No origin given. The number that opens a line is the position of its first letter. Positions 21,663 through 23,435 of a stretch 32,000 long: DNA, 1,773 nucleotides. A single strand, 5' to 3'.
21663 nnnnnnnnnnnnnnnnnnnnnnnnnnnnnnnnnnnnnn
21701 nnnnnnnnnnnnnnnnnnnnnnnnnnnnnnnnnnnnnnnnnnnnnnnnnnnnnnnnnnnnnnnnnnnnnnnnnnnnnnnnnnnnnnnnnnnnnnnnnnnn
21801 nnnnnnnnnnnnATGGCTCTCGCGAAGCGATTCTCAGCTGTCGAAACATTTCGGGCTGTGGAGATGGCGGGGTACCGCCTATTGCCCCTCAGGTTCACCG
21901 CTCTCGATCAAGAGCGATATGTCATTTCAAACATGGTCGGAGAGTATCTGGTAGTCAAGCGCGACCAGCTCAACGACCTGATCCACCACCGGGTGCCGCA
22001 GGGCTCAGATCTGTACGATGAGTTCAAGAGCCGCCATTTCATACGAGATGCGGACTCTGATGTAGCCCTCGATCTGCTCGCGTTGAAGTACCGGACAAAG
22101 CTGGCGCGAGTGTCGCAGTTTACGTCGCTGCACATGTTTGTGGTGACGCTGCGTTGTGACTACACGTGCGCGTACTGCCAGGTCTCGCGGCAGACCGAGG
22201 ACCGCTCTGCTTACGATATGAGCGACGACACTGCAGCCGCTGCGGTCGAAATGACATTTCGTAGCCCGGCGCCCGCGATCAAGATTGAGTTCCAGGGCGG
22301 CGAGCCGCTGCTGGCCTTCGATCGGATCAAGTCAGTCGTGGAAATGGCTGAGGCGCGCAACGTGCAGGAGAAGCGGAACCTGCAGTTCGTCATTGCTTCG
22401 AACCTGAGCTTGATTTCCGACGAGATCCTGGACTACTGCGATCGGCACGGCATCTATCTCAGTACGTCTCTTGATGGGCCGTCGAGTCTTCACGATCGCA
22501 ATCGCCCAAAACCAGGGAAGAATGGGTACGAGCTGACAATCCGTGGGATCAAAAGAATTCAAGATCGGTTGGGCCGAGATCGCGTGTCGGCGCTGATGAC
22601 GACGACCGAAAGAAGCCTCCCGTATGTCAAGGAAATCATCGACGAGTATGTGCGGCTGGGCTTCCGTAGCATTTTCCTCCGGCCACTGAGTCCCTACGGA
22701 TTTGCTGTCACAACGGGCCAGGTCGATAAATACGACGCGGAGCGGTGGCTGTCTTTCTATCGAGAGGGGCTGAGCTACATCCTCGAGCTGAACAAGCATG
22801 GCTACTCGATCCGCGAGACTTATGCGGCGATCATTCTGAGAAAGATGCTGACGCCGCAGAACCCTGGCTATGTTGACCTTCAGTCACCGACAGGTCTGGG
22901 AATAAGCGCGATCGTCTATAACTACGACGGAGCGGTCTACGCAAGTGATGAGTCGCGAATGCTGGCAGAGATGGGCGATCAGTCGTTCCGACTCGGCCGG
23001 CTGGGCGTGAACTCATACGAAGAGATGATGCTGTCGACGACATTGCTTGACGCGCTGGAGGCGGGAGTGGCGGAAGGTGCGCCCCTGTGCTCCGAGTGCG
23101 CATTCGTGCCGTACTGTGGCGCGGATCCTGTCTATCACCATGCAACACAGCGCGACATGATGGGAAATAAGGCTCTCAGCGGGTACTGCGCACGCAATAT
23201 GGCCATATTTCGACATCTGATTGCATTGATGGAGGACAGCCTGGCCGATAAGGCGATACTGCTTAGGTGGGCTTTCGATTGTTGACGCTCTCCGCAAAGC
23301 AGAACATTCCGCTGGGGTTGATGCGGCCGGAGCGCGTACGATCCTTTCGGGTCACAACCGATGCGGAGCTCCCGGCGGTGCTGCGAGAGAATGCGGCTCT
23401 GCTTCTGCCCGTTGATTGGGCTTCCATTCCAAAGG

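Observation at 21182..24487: Complete His-Xaa-Ser (HxsABCD) twin radical-SAM peptide cluster embedded in a mobile defence island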

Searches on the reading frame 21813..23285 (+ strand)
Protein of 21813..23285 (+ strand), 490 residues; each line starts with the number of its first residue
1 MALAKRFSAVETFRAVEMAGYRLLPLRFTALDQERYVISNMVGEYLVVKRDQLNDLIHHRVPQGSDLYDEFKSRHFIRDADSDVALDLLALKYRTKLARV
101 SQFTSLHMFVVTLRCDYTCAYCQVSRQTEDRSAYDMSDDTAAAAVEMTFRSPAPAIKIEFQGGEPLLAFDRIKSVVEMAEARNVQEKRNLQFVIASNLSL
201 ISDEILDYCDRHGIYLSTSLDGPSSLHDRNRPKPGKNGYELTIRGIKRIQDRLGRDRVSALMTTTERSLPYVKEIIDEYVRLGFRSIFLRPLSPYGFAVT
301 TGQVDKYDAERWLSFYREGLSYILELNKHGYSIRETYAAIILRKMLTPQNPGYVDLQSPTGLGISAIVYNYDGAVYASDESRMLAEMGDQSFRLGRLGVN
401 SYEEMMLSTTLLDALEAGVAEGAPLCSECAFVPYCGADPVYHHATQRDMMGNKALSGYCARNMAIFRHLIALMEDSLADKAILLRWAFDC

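Call 3: search_protein_families(library=ncbifam, proteins=[window:21813-23285:+], max_evalue=0.01)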
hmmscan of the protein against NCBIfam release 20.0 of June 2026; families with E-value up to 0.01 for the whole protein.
window:21813-23285:+ (490 aa): 57 families (the best 25 are shown)
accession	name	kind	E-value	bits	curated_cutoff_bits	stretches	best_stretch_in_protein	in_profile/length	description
TIGR03978.1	rSAM_paired_1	equivalog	6.3e-186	618.7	370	1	23-487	1-466/466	His-Xaa-Ser system radical SAM maturase HxsB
NF047865.1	rSAM_PapB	equivalog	1.3e-30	106.8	340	1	104-293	3-189/330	PapB family radical SAM/SPASM ranthipeptide maturase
TIGR03906.1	quino_hemo_SAM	equivalog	4.1e-26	91.6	453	1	32-267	26-259/467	quinohemoprotein amine dehydrogenase maturation protein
TIGR04068.1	rSAM_ocin_clost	equivalog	1.5e-25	90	500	1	108-252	87-235/462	Cys-rich peptide radical SAM maturase CcpM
TIGR04064.1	rSAM_nif11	equivalog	1.1e-24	87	518.7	1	100-300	74-271/459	nif11-like peptide radical SAM maturase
NF035951.1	rSAM_RumMC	equivalog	7.1e-23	81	720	1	111-277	118-287/510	RumMC family radical SAM sactipeptide maturase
NF040492.1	not_ScfB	exception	1.5e-21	76.8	855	1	111-292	101-285/450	ScfB-related radical SAM/SPASM orphan maturase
TIGR03942.1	sulfatase_rSAM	equivalog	6.4e-21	74.8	349.45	1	112-474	8-358/363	anaerobic sulfatase maturase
NF041707.1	rSAM_YhhB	equivalog_domain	7.5e-21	74.4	445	1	111-254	8-157/369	cyclophane-forming radical SAM/SPASM peptide maturase YhhB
TIGR03974.1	rSAM_six_Cys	equivalog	1e-20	74.1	425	1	109-292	101-286/451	thioether cross-link-forming SCIFF peptide maturase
TIGR04083.1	rSAM_pep_methan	hypoth_equivalog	1.9e-18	66.5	300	1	108-285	3-170/376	TIGR04083 family peptide-modifying radical SAM enzyme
TIGR04280.1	geopep_mat_rSAM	hypoth_equivalog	2.6e-16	59.7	400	1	107-270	86-251/428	geopeptide radical SAM maturase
TIGR04261.1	rSAM_GlyRichRpt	subfamily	2.8e-16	59.5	310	1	114-436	6-324/363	cyclophane-forming radical SAM/SPASM peptide maturase GrrM/OscB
NF038107.1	rSAM_NF038107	equivalog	5.1e-16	58.5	600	1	31-253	13-237/444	Cys-every-fifth radical SAM/SPASM peptide maturase CefB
NF041718.1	rSAM_phane_AMC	equivalog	1.8e-15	56.8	425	1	112-299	13-195/362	cyclophane-forming radical SAM peptide maturase AmcB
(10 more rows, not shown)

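Call 4: search_protein_families(library=pfam, proteins=[window:21813-23285:+], max_evalue=0.01)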
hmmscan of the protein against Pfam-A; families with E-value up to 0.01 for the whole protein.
window:21813-23285:+ (490 aa): 2 families
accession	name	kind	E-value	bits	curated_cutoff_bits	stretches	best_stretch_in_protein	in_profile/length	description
PF04055.27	Radical_SAM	-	6.9e-13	49.5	29.5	1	110-259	2-145/166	Radical SAM superfamily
PF13353.11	Fer4_12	-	0.00012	22.8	22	1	113-210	13-110/137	4Fe-4S single cluster domain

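Call 21: find_related_loci(query=window:21813-23285:+, collection=genome_contigs, flank=10000)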
Query window:21813-23285:+ (490 aa) in genome_contigs; peptide patterns used: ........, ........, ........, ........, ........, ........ (x = any residue, [..] = any of these).
86 stretches matched a pattern; 33 encode a relative of the query (tblastn E <= 1e-3); 33 distinct loci.
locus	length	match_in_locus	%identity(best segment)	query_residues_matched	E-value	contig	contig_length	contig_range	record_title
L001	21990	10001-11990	59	6-487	0e+0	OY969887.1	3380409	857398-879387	MAG: uncultured Alphaproteobacteria bacterium isolate MFD01231.bin.c.3 genome assembly, chromosome: 1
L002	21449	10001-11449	56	6-490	0e+0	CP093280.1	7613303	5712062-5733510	Pseudomonas silvicola strain T1-3-2 chromosome, complete genome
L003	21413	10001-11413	58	20-490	0e+0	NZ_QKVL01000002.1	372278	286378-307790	Pseudomonas huaxiensis strain WCHPs060044 2, whole genome shotgun sequence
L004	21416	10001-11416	57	19-490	0e+0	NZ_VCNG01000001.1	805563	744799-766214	Pseudomonas sp. ICMP22404 contig00001, whole genome shotgun sequence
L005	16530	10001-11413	58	20-490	0e+0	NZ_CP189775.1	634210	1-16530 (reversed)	Pseudomonas nitroreducens strain TX1 plasmid unnamed1, complete sequence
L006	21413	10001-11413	57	20-490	0e+0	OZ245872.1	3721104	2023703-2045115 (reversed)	MAG: Burkholderiaceae bacterium isolate 732ef4b1-3eda-4af0-a5a9-44cb4f996968 genome assembly, chromosome: 1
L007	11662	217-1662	57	6-487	0e+0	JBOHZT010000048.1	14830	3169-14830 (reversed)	MAG: Steroidobacteraceae bacterium isolate SE1508_metabat2.bin.44_sub NODE_764_length_14830_cov_1.902809, whole genome s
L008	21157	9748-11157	54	21-490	0e+0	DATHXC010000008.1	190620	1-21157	MAG TPA_asm: Methylophilaceae bacterium isolate SMAG_U16175 k141_377013, whole genome shotgun sequence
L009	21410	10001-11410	56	21-490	0e+0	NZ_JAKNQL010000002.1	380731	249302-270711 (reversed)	Pseudomonas sp. CROZ-RG-20F-R04-15 2, whole genome shotgun sequence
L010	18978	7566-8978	55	20-490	0e+0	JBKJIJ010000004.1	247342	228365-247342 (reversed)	MAG: Methylotenera sp. isolate ant_bin.157 S1Ck117_983533_flag_0_multi_42.3531_len_247342, whole genome shotgun sequence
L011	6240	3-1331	58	44-486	0e+0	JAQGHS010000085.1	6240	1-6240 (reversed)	MAG: Planctomycetaceae bacterium isolate RYN_439 scaffold_2355613, whole genome shotgun sequence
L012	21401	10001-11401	57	19-486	0e+0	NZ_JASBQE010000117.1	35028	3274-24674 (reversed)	Polyangium sp. 15x6 NODE_117_length_35028_cov_17.663792, whole genome shotgun sequence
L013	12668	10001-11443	54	7-487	1e-180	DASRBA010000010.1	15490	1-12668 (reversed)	MAG TPA_asm: Myxococcaceae bacterium isolate SMAG_U11132 k141_2770651, whole genome shotgun sequence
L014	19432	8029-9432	56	21-490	7e-180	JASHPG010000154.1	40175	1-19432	MAG: Candidatus Acidiferrales bacterium isolate JOPF043 JOPF_N10C_contig_138017, whole genome shotgun sequence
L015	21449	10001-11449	54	3-487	6e-179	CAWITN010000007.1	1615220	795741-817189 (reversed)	MAG: uncultured Solirubrobacterales bacterium isolate MFD09671.bin.1.35 genome assembly, contig: contig_8608, whole geno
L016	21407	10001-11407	56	17-486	2e-178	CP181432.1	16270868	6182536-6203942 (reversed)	Sorangium sp. So ce1128 chromosome, complete genome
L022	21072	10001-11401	56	19-486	6e-175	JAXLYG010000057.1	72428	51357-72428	MAG: Polyangiales bacterium isolate STL-MYX7 C1.48.fa-57, whole genome shotgun sequence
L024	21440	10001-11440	52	1-486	9e-172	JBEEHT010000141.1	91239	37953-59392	MAG: Verrucomicrobiota bacterium isolate BP_756 scaffold_190658, whole genome shotgun sequence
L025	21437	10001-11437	51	2-486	1e-170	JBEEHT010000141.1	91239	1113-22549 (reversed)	MAG: Verrucomicrobiota bacterium isolate BP_756 scaffold_190658, whole genome shotgun sequence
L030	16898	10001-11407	46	17-487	5e-146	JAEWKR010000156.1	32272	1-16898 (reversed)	MAG: Verrucomicrobia bacterium isolate OH_PBrB_58 k127_291641, whole genome shotgun sequence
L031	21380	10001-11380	47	7-466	2e-141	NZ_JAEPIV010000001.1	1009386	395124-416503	Azospirillum aestuarii strain YIM DDC1 Scaffold1, whole genome shotgun sequence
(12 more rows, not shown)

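Call 30: search_dna_similar(query=window:21813-23285:+, collection=plasmids, mode=protein, max_rows=40, rows=spread, max_evalue=1e-30)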
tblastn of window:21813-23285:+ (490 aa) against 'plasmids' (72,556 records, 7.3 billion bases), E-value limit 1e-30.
Records with a match: 410; places in all: 411; records where one place covers at least 80% of the query: 342.
Best place of each record, by identity: 60-80% 1; <60% 409.
By first word of the organism name: Klebsiella 316; Rhizobium 30; Agrobacterium 26; Sinorhizobium 8; Mesorhizobium 4; Novosphingobium 3; Sphingobium 2; Roseomonas 2; Aeromonas 2; Enterobacter 2; and 14 more.
By predicted mobility (MOB-suite, as given by PLSDB): conjugative 326; non-mobilizable 77; mobilizable 7.
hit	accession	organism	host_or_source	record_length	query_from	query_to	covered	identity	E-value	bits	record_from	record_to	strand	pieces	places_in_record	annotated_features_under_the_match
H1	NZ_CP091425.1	Methylobacter sp. YRD-M1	isolate,wetland soil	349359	3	487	99%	60.0%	0e+0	603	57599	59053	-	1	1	hxsB: His-Xaa-Ser system radical SAM maturase HxsB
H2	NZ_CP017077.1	Novosphingobium resinovorum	single cell,soil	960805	6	487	98%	52.1%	2e-159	508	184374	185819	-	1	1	hxsB: His-Xaa-Ser system radical SAM maturase HxsB | hypothetical protein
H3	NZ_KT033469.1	Aeromonas salmonicida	-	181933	21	486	95%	42.5%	6e-123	402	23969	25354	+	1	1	hxsB: His-Xaa-Ser system radical SAM maturase HxsB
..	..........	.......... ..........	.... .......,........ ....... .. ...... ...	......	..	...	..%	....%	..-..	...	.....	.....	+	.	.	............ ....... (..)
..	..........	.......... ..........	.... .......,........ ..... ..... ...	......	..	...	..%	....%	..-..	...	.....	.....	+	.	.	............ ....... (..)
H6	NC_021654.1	Klebsiella pneumoniae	-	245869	22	488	95%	32.5%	1e-73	260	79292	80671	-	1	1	hxsB: His-Xaa-Ser system radical SAM maturase HxsB | hxsC: His-Xaa-Ser system radical SAM maturase HxsC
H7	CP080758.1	Klebsiella pneumoniae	Homo sapiens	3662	22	488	95%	32.2%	4e-74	260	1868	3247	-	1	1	record has no annotation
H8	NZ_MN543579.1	Klebsiella pneumoniae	-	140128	22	488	95%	32.2%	1e-73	260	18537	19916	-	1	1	hxsB: His-Xaa-Ser system radical SAM maturase HxsB | hxsC: His-Xaa-Ser system radical SAM maturase HxsC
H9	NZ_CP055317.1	Klebsiella grimontii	culture,Freshwater sample from upstream ...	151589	22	488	95%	32.2%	1e-73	260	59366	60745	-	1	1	hxsB: His-Xaa-Ser system radical SAM maturase HxsB | hxsC: His-Xaa-Ser system radical SAM maturase HxsC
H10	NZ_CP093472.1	Klebsiella pneumoniae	Homo sapiens,Isolated from blood of a ...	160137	22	488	95%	32.2%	1e-73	260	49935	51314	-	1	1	hxsB: His-Xaa-Ser system radical SAM maturase HxsB | hxsC: His-Xaa-Ser system radical SAM maturase HxsC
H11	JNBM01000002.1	Klebsiella pneumoniae UHKPC05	blood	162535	22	488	95%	32.2%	1e-73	260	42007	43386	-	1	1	radical SAM protein (x2)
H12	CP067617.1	Klebsiella pneumoniae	Homo sapiens,urine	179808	22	488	95%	32.2%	1e-73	260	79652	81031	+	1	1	hxsB: His-Xaa-Ser system radical SAM maturase HxsB | hxsC: His-Xaa-Ser system radical SAM maturase HxsC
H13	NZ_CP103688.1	Klebsiella pneumoniae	Homo sapiens,blood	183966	22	488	95%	32.2%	1e-73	260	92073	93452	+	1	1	hxsB: His-Xaa-Ser system radical SAM maturase HxsB | hxsC: His-Xaa-Ser system radical SAM maturase HxsC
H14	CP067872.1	Klebsiella pneumoniae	Homo sapiens,respiratory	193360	22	488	95%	32.2%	1e-73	260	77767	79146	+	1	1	hxsB: His-Xaa-Ser system radical SAM maturase HxsB | hxsC: His-Xaa-Ser system radical SAM maturase HxsC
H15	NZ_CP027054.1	Klebsiella pneumoniae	Homo sapiens,urine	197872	22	488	95%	32.2%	1e-73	260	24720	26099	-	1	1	hxsB: His-Xaa-Ser system radical SAM maturase HxsB | hxsC: His-Xaa-Ser system radical SAM maturase HxsC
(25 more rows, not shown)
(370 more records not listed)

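Call 31: search_dna_similar(query=window:21813-23285:+, collection=phages, mode=protein, max_rows=20, max_evalue=1e-30)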
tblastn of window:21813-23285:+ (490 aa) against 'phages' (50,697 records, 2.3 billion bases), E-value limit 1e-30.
Records with a match: 2; places in all: 2; records where one place covers at least 80% of the query: 2.
Best place of each record, by identity: <60% 2.
By first word of the organism name: Leptospira 1; Bacteriophage 1.
By host as written in the record: Didelphis marsupialis 1; - 1.
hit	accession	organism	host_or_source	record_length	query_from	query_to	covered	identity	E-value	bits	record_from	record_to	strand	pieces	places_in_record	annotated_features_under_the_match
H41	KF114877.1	Leptospira phage vB_LnoZ_CZ214-LE1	Didelphis marsupialis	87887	4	489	99%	44.9%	2e-139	448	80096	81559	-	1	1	hxsB: His-Xaa-Ser system radical SAM maturase HxsB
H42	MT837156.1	Bacteriophage sp.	human fecal samples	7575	26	486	94%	36.5%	6e-91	308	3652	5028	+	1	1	record has no annotation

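Call 32: get_annotated_region(hit=H1, flank=8000)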
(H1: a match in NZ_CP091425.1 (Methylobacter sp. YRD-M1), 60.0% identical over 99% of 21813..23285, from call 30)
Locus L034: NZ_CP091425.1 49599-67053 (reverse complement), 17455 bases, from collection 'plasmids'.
description: Methylobacter sp. YRD-M1 plasmid unnamed1, complete sequence
organism: Methylobacter sp. YRD-M1 (NCBI taxid 2911520)
taxonomy: Bacteria; Pseudomonadota; Gammaproteobacteria; Methylococcales; Methylococcaceae; Methylobacter; Methylobacter sp. YRD-M1
host: -; source: isolate,wetland soil; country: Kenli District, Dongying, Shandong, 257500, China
typing (MOB-suite, as given by PLSDB): non-mobilizable
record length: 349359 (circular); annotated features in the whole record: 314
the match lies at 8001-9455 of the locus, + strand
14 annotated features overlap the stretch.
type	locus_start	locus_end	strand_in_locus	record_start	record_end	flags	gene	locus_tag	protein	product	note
CDS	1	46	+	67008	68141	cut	-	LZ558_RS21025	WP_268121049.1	hypothetical protein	-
CDS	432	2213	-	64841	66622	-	-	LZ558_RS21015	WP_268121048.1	ATP-dependent helicase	-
CDS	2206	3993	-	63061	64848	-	-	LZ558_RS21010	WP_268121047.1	AAA family ATPase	-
CDS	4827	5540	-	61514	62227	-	-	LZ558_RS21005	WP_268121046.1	hypothetical protein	-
CDS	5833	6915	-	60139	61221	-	-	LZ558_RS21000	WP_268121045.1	DUF3644 domain-containing protein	-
CDS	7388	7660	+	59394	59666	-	-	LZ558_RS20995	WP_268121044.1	hypothetical protein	-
CDS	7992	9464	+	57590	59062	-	hxsB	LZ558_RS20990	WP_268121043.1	His-Xaa-Ser system radical SAM maturase HxsB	-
CDS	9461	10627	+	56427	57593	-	hxsC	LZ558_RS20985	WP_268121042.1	His-Xaa-Ser system radical SAM maturase HxsC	-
CDS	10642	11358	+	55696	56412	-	-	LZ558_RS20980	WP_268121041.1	thermonuclease family protein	-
CDS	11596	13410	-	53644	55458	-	-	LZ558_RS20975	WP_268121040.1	hypothetical protein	-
CDS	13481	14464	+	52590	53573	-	-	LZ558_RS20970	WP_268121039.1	PDDEXK nuclease domain-containing protein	-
CDS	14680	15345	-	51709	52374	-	-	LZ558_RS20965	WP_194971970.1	flagellar biosynthesis protein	-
CDS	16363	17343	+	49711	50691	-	-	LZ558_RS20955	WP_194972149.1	asparagine synthetase A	-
CDS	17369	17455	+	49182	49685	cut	-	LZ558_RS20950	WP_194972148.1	cobalamin B12-binding domain-containing protein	-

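Call 33: get_annotated_region(hit=H6, flank=6000)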
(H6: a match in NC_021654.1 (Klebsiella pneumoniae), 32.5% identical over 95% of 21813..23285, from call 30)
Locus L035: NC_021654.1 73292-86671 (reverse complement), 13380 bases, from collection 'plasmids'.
description: Klebsiella pneumoniae plasmid pKN-LS6, complete sequence
organism: Klebsiella pneumoniae (NCBI taxid 573)
taxonomy: Bacteria; Pseudomonadota; Gammaproteobacteria; Enterobacterales; Enterobacteriaceae; Klebsiella; Klebsiella pneumoniae
host: -; source: -; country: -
typing (MOB-suite, as given by PLSDB): conjugative; replicon IncFIB,IncFII,rep_cluster_2183; relaxase MOBF,MOBF; mating-pair formation MPF_F
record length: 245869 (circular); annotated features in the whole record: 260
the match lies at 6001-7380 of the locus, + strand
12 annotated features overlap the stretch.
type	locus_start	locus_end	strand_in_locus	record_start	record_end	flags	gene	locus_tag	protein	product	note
CDS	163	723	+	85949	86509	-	-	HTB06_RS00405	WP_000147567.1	recombinase family protein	GO:0006310 - DNA recombination [Evidence IEA]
CDS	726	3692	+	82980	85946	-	-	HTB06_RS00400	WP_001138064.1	Tn3-like element TnAs3 family transposase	GO:0006313 - DNA transposition [Evidence IEA]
CDS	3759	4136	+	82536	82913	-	-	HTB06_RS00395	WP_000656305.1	GNAT family N-acetyltransferase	-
CDS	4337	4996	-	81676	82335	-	-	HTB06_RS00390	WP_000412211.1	type A-1 chloramphenicol O-acetyltransferase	-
predicted_resistance_gene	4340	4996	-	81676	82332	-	catA1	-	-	type A-1 chloramphenicol O-acetyltransferase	predicted by amrfinderplus; class PHENICOL; identity 100.0%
CDS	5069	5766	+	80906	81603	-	-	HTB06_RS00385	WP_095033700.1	IS1-like element IS1B family transposase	GO:0006313 - DNA transposition [Evidence IEA]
CDS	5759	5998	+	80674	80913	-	hxsD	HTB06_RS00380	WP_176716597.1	His-Xaa-Ser system protein HxsD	-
CDS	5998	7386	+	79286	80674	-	hxsB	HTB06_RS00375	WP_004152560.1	His-Xaa-Ser system radical SAM maturase HxsB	-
CDS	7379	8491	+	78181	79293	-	hxsC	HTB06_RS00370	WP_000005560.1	His-Xaa-Ser system radical SAM maturase HxsC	-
CDS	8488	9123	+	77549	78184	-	hxsA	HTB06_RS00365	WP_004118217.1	His-Xaa-Ser repeat protein HxsA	-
CDS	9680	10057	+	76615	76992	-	-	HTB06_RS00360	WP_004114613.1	transposase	GO:0006313 - DNA transposition [Evidence IEA]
CDS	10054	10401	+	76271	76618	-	tnpB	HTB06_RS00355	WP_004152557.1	IS66 family insertion sequence element accessory protein TnpB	-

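Call 34: get_annotated_region(hit=H41, flank=6000)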
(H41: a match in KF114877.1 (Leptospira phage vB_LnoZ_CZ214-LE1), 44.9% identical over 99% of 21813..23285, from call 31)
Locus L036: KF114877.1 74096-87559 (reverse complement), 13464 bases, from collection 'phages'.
description: Leptospira phage LnoZ_CZ214, complete genome.
organism: Leptospira phage vB_LnoZ_CZ214-LE1 (NCBI taxid 1334243)
taxonomy: Viruses; Duplodnaviria; Heunggongvirae; Uroviricota; Caudoviricetes
host: Didelphis marsupialis; source: -; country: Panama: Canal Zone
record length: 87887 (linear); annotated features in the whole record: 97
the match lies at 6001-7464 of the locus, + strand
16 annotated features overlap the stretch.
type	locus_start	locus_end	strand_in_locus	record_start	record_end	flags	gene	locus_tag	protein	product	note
CDS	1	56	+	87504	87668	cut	-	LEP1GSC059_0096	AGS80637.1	hypothetical protein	identified by glimmer; putative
CDS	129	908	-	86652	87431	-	-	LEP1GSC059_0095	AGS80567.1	leucine rich repeat protein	an automated process has identified a potential problem with this gene model; the current end5 and/or the end3 may need ...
CDS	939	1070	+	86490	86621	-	-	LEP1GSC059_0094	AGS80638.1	hypothetical protein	identified by glimmer; putative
CDS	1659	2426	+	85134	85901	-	-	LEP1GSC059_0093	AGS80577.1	hypothetical protein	-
CDS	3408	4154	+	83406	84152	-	-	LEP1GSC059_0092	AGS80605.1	hypothetical protein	-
CDS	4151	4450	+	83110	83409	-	-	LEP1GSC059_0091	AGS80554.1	hypothetical protein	-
CDS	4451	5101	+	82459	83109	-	-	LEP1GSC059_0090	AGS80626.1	hypothetical protein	-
CDS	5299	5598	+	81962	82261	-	-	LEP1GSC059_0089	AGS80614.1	His-Xaa-Ser repeat protein HxsA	-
CDS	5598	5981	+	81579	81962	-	hxsD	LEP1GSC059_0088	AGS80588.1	His-Xaa-Ser system protein HxsD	-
CDS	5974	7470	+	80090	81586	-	hxsB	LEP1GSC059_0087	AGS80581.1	His-Xaa-Ser system radical SAM maturase HxsB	-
CDS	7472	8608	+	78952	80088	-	hxsC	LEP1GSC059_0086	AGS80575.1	His-Xaa-Ser system radical SAM maturase HxsC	-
CDS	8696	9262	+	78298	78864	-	-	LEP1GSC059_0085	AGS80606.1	mobilome CxxCx(11)CxxC protein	-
CDS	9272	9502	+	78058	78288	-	-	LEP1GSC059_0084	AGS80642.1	hypothetical protein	identified by glimmer; putative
CDS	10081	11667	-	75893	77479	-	-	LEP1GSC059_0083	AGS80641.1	IS66 family element, transposase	-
CDS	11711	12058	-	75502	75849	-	-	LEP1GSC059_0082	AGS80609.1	IS66 family element, Orf2 protein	-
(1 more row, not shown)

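Call 55: search_protein_families(library=pfam, alignment_id=A1, max_evalue=0.00001)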
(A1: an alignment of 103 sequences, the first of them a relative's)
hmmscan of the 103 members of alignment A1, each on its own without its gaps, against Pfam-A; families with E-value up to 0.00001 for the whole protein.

A. member 1, L001:2980-4305:+ (441 aa): 1 family
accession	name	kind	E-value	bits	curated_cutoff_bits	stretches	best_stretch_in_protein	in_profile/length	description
PF08707.16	PriCT_2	-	6.7e-06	26.8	22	0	245-316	2-77/77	Primase C terminal 2 (PriCT-2)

B. families by the number of members that match (of 103 scanned): 113 families (the first 25 are shown)
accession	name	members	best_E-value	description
PF00817.25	IMS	2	2.5e-38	impB/mucB/samB family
PF00239.26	Resolvase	2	1.3e-31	Resolvase, N terminal domain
PF11799.13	IMS_C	2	8.4e-26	impB/mucB/samB family C-terminal domain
PF08241.18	Methyltransf_11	2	2.5e-23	Methyltransferase domain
PF02498.22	Bro-N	2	2.8e-22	BRO family, N-terminal domain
PF00717.28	Peptidase_S24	2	4.5e-22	Peptidase S24-like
PF13649.12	Methyltransf_25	2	1.6e-20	Methyltransferase domain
PF08281.18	Sigma70_r4_2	2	3.3e-18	Sigma-70, region 4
PF13847.12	Methyltransf_31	2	2e-17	Methyltransferase domain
PF04542.20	Sigma70_r2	2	3.9e-16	Sigma-70 region 2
PF13409.12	GST_N_2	2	1.2e-13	Glutathione S-transferase, N-terminal domain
PF08242.18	Methyltransf_12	2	9.5e-13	Methyltransferase domain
PF02798.26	GST_N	2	9.2e-12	Glutathione S-transferase, N-terminal domain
PF13417.12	GST_N_3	2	2.2e-11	Glutathione S-transferase, N-terminal domain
PF13489.12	Methyltransf_23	2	1e-10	Methyltransferase domain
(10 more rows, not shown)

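Call 56: search_protein_families(library=pfam, alignment_id=A2, max_evalue=0.00001)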
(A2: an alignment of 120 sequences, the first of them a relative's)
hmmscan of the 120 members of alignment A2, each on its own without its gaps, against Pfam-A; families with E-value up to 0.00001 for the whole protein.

A. member 1, L014:577-1728:+ (383 aa): 0 families

B. families by the number of members that match (of 120 scanned): 73 families (the first 25 are shown)
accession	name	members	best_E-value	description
PF13245.12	AAA_19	4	4.1e-32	AAA domain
PF10412.15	TrwB_AAD_bind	3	4.9e-156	Type IV secretion-system coupling protein DNA-binding domain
PF13604.12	AAA_30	3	7.5e-60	AAA domain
PF00589.27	Phage_integrase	3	7.1e-27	Phage integrase family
PF13538.12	UvrD_C_2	3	3.4e-12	UvrD-like helicase C-terminal domain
PF00171.27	Aldedh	2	3.9e-147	Aldehyde dehydrogenase family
PF08751.17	TrwC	2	3.5e-85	TrwC relaxase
PF00239.26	Resolvase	2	4.6e-33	Resolvase, N terminal domain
PF12696.13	TraG-D_C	2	5.2e-23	TraM recognition site of TraD and TraG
PF08843.17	AbiEii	2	7.1e-21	Nucleotidyl transferase AbiEii toxin, Type IV TA system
PF02534.20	T4SS-DNA_transf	2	3.1e-16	Type IV secretory system Conjugative DNA transfer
PF07508.19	Recombinase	2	1.6e-15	Recombinase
PF01443.25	Viral_helicase1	2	2e-11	Viral superfamily 1 RNA helicase core domain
PF00873.25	ACR_tran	1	1.3e-218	AcrB/AcrD/AcrF family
PF00872.24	Transposase_mut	1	9.6e-123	Transposase, Mutator family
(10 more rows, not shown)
